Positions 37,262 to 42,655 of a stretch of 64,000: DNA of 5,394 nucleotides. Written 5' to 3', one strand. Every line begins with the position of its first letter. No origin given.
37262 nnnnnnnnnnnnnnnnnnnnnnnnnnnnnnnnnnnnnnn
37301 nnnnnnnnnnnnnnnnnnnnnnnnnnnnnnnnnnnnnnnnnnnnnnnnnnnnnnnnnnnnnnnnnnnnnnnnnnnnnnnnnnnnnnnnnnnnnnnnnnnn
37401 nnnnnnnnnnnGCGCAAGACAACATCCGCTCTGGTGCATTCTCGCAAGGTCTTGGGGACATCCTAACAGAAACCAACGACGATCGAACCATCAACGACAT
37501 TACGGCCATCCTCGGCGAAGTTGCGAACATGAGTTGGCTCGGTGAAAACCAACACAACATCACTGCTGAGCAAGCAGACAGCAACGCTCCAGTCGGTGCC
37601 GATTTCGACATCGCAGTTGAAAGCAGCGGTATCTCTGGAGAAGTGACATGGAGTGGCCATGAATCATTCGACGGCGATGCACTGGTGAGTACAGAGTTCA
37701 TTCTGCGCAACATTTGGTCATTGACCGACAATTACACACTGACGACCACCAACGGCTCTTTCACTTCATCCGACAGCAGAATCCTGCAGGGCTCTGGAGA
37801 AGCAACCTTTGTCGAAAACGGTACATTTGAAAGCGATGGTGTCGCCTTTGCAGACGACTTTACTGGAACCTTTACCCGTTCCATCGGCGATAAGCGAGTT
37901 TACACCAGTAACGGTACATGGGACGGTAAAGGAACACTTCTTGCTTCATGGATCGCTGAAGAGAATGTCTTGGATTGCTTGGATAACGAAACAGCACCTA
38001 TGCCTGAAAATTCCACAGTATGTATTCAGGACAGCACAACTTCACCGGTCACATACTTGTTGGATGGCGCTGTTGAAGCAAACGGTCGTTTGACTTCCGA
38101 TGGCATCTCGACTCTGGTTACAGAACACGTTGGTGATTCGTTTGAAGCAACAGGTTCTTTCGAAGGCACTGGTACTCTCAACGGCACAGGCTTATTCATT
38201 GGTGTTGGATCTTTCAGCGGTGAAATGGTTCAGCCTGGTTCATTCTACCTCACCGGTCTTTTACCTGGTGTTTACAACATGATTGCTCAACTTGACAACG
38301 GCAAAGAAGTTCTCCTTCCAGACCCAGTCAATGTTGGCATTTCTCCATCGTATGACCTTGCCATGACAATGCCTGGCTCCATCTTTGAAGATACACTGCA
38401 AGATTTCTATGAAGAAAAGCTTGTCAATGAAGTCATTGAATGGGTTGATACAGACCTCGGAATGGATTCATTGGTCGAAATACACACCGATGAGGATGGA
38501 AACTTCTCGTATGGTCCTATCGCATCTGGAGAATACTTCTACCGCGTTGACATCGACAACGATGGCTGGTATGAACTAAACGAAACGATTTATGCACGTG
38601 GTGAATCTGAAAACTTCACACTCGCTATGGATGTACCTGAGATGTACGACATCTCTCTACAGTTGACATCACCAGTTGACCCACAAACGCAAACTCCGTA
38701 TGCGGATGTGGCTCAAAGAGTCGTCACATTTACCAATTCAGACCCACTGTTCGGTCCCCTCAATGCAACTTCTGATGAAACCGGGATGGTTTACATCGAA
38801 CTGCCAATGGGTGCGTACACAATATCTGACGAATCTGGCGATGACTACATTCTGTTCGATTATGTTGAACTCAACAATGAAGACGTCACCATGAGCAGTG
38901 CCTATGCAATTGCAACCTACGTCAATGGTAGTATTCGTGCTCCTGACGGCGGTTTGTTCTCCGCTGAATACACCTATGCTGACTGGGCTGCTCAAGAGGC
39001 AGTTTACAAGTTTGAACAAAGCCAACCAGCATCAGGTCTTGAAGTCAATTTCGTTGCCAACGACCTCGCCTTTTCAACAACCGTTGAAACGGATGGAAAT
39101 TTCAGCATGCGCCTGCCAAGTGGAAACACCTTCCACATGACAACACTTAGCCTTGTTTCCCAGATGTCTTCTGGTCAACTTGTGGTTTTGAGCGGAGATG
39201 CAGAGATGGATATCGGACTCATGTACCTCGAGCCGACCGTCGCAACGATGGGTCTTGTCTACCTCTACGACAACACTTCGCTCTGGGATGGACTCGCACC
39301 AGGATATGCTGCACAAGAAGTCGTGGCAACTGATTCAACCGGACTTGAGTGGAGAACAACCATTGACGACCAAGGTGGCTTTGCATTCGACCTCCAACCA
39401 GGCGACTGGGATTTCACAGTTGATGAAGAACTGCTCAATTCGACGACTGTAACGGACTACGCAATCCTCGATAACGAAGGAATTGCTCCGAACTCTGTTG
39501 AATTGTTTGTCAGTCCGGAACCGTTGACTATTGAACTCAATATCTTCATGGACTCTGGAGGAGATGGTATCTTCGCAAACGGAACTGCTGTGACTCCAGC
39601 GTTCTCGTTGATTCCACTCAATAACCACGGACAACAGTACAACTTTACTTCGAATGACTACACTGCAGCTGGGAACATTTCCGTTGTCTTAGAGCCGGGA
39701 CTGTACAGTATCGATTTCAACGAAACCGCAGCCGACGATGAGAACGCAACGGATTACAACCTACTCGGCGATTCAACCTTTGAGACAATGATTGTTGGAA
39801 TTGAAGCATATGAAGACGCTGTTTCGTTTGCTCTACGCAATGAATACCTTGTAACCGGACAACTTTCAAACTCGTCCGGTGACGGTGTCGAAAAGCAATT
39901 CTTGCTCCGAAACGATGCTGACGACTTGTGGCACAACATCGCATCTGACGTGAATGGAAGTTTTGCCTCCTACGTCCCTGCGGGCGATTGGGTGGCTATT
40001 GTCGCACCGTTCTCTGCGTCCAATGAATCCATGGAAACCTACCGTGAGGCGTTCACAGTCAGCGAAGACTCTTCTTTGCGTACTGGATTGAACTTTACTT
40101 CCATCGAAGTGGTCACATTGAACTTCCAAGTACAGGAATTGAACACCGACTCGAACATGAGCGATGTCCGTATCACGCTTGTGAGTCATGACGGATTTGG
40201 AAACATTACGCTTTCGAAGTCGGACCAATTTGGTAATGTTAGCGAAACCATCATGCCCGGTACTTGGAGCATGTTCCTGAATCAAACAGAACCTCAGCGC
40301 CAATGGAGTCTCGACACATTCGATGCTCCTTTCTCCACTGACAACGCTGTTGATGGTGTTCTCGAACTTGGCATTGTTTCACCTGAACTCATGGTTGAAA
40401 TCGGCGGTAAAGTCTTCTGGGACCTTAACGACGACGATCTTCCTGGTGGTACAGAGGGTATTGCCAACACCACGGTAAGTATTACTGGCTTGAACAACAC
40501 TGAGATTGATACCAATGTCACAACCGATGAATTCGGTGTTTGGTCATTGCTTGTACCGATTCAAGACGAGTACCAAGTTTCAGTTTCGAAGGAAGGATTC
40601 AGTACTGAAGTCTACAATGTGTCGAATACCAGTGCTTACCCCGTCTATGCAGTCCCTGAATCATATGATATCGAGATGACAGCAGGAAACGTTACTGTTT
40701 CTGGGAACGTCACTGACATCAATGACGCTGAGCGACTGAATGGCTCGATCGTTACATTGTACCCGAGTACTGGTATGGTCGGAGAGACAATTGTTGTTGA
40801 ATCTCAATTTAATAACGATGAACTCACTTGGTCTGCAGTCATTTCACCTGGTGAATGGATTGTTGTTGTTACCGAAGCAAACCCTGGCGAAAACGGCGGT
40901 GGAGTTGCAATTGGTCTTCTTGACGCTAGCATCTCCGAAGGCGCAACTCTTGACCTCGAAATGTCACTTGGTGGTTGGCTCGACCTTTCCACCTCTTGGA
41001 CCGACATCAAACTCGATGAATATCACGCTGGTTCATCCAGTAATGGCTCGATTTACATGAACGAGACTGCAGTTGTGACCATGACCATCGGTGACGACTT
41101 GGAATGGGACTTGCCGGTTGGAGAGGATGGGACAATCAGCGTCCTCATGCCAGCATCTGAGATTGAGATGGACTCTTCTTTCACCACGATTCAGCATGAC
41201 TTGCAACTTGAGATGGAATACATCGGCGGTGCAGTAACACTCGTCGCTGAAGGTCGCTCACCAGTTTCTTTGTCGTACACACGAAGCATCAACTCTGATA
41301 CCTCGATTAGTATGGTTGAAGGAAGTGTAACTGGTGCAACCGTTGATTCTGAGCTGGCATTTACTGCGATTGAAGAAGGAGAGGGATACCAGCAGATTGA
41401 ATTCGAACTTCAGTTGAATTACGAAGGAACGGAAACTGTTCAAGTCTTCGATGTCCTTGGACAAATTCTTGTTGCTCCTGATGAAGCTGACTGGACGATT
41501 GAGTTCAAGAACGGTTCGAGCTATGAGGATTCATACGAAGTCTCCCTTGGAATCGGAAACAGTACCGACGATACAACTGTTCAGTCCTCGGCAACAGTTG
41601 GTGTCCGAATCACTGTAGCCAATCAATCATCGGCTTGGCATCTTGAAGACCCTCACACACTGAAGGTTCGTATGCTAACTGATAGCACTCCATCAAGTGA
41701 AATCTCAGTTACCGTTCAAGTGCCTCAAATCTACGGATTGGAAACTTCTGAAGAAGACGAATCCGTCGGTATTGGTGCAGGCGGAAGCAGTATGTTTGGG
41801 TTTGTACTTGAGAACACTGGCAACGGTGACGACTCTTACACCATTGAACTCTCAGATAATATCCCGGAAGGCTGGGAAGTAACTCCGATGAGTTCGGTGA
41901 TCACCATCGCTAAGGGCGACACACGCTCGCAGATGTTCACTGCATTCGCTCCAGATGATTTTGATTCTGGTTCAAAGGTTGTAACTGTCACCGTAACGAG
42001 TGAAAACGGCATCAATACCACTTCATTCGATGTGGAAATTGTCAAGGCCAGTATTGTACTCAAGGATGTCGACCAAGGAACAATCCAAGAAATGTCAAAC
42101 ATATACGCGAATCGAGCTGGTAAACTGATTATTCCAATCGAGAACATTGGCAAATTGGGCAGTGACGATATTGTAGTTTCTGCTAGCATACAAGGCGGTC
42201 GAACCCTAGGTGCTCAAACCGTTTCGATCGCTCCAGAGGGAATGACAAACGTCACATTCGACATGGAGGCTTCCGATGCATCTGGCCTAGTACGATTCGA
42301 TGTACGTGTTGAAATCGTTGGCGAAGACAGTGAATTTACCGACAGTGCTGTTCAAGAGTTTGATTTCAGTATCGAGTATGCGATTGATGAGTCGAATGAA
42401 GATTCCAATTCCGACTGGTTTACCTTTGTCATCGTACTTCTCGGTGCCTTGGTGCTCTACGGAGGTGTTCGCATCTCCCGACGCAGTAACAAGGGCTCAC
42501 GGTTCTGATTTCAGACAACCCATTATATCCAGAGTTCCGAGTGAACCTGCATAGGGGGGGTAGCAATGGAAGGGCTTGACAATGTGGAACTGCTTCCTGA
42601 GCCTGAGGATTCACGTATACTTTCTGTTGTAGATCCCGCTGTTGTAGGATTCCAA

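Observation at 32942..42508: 3207-aa oligosaccharyltransferase: AglB/STT3 core embedded in a giant multidomain surface protein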

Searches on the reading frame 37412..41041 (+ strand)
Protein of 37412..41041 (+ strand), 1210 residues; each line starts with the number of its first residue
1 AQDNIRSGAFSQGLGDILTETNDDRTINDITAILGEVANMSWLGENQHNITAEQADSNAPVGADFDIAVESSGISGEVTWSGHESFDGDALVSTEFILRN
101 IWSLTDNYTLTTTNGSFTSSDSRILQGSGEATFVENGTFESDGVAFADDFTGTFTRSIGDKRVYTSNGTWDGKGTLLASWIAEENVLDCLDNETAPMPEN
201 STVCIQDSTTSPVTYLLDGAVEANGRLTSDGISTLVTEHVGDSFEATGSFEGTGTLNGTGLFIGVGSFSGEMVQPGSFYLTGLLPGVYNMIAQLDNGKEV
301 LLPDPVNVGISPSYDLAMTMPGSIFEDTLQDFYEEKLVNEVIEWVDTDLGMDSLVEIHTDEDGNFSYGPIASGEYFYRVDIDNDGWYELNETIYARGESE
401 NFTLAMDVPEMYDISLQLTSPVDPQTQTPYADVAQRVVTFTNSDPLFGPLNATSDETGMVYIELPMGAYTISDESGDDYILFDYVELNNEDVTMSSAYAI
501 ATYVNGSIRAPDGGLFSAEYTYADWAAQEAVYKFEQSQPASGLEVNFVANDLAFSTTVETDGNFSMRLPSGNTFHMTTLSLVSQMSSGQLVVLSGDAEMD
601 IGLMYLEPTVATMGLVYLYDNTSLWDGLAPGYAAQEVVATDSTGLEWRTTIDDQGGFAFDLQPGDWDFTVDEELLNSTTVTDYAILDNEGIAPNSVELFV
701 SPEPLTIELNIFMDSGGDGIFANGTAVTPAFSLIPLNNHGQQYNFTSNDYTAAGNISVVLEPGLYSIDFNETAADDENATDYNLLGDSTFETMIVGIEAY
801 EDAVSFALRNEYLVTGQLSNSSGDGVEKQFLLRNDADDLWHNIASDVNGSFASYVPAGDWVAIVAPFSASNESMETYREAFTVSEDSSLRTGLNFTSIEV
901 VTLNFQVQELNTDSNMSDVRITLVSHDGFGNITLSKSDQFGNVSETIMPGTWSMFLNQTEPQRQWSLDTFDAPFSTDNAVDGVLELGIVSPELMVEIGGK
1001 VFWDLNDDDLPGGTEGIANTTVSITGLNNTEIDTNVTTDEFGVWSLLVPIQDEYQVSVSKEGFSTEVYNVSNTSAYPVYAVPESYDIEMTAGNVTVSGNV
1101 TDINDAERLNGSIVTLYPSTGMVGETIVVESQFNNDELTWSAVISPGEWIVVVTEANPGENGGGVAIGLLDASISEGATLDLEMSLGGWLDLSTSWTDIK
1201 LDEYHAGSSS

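Call 72: search_solved_structures(query=window:37412-41041:+, max_evalue=1, show_alignments=1)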
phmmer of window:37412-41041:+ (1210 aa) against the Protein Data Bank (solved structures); distinct sequences matched with E-value up to 1: 0.

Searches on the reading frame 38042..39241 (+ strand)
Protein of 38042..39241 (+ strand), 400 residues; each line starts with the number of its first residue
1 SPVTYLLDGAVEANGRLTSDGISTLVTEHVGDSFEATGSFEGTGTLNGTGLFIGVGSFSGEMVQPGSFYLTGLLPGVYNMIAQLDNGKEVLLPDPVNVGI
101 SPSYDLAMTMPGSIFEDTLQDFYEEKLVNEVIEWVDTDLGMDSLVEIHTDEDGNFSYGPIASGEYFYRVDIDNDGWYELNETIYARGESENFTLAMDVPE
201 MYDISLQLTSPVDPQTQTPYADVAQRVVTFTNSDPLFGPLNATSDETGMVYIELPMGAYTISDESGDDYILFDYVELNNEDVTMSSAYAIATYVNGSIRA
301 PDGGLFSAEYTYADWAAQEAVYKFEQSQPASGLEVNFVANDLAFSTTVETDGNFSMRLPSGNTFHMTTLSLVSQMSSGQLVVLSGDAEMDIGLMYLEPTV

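Call 29: search_protein_families(library=pfam, proteins=[window:38042-39241:+], max_evalue=1)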
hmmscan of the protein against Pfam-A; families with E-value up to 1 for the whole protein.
window:38042-39241:+ (400 aa): 4 families
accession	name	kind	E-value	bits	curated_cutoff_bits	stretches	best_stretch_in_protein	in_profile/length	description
PF13620.12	CarboxypepD_reg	-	1.6e-07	32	32.3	1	326-362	10-49/82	Carboxypeptidase regulatory-like domain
PF23193.1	NOMO_3rd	-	0.0033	17.9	27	1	143-166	58-81/120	NOMO third transthyretin-like domain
PF22902.2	NOMO1-like_9th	-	0.0051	17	27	1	142-175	27-59/75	BOS complex subunit NOMO1-like, beta sandwich domain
PF17802.7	SpaA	-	0.056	14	23.1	0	240-262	34-57/91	Prealbumin-like fold domain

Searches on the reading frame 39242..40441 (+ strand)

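Call 29: search_protein_families(library=pfam, proteins=[window:39242-40441:+], max_evalue=1)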
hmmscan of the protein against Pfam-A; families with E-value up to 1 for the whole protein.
window:39242-40441:+ (400 aa): 3 families
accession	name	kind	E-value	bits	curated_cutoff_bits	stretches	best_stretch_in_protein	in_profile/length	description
PF13620.12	CarboxypepD_reg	-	2.1e-06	28.4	32.3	1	27-75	19-69/82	Carboxypeptidase regulatory-like domain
PF22321.2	Zona_CL2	-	0.048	14.1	26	0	228-275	55-102/154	Zonadhesin, second cohesin-like domain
PF07210.18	DUF1416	-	0.11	12.9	23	0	195-252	13-70/97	Protein of unknown function (DUF1416)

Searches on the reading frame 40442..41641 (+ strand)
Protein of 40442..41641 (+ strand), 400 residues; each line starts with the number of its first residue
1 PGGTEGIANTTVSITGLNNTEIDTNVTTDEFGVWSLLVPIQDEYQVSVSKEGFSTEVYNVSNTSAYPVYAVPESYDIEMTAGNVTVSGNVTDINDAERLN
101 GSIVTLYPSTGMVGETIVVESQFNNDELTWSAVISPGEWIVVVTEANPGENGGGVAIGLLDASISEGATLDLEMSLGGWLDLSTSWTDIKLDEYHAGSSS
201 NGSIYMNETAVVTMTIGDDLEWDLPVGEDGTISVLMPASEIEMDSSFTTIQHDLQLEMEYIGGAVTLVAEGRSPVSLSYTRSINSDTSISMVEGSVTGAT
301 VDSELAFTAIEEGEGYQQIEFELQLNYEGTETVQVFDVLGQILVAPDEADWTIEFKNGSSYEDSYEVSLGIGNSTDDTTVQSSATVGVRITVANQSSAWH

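Call 29: search_protein_families(library=pfam, proteins=[window:40442-41641:+], max_evalue=1)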
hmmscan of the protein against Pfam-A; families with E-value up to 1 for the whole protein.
window:40442-41641:+ (400 aa): 3 families
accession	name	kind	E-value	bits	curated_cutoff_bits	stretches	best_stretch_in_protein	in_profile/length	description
PF13620.12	CarboxypepD_reg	-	3e-05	24.7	32.3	1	5-62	12-69/82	Carboxypeptidase regulatory-like domain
PF22902.2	NOMO1-like_9th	-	0.053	13.8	27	1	7-54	13-61/75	BOS complex subunit NOMO1-like, beta sandwich domain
PF13715.12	CarbopepD_reg_2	-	0.47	10.9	32.2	1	5-68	12-72/88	CarboxypepD_reg-like domain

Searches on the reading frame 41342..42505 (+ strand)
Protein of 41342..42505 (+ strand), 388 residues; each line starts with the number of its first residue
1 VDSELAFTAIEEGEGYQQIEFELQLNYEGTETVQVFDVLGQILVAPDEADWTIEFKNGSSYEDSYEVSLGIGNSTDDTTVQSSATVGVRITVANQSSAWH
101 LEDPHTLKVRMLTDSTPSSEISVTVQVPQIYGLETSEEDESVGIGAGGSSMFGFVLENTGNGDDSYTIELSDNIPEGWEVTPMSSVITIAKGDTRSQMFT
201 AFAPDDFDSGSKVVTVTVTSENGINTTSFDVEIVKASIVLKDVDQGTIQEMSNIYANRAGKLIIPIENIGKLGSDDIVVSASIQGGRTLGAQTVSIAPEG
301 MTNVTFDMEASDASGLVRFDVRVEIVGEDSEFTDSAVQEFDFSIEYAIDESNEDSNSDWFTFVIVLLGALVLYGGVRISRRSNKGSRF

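Call 29: search_protein_families(library=pfam, proteins=[window:41342-42505:+], max_evalue=1)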
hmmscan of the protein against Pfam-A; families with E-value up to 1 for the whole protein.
window:41342-42505:+ (388 aa): 5 families
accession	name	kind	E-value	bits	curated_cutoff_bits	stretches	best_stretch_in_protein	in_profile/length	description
PF10633.15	NPCBM_assoc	-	0.0024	18.5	24.4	1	156-219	13-76/78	NPCBM-associated, NEW3 domain of alpha-galactosidase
PF07705.17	CARDB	-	0.0032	18.1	22.7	1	249-324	10-84/101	CARDB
PF11614.14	FixG_C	-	0.0034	18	25.6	1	156-226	39-110/119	IG-like fold at C-terminal of FixG, putative oxidoreductase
PF12733.13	Cadherin-like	-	0.079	13.8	24.2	0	193-234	48-87/89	Cadherin-like beta sandwich domain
PF20579.4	LapA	-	0.3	11.9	27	1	161-236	16-92/99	LapA domain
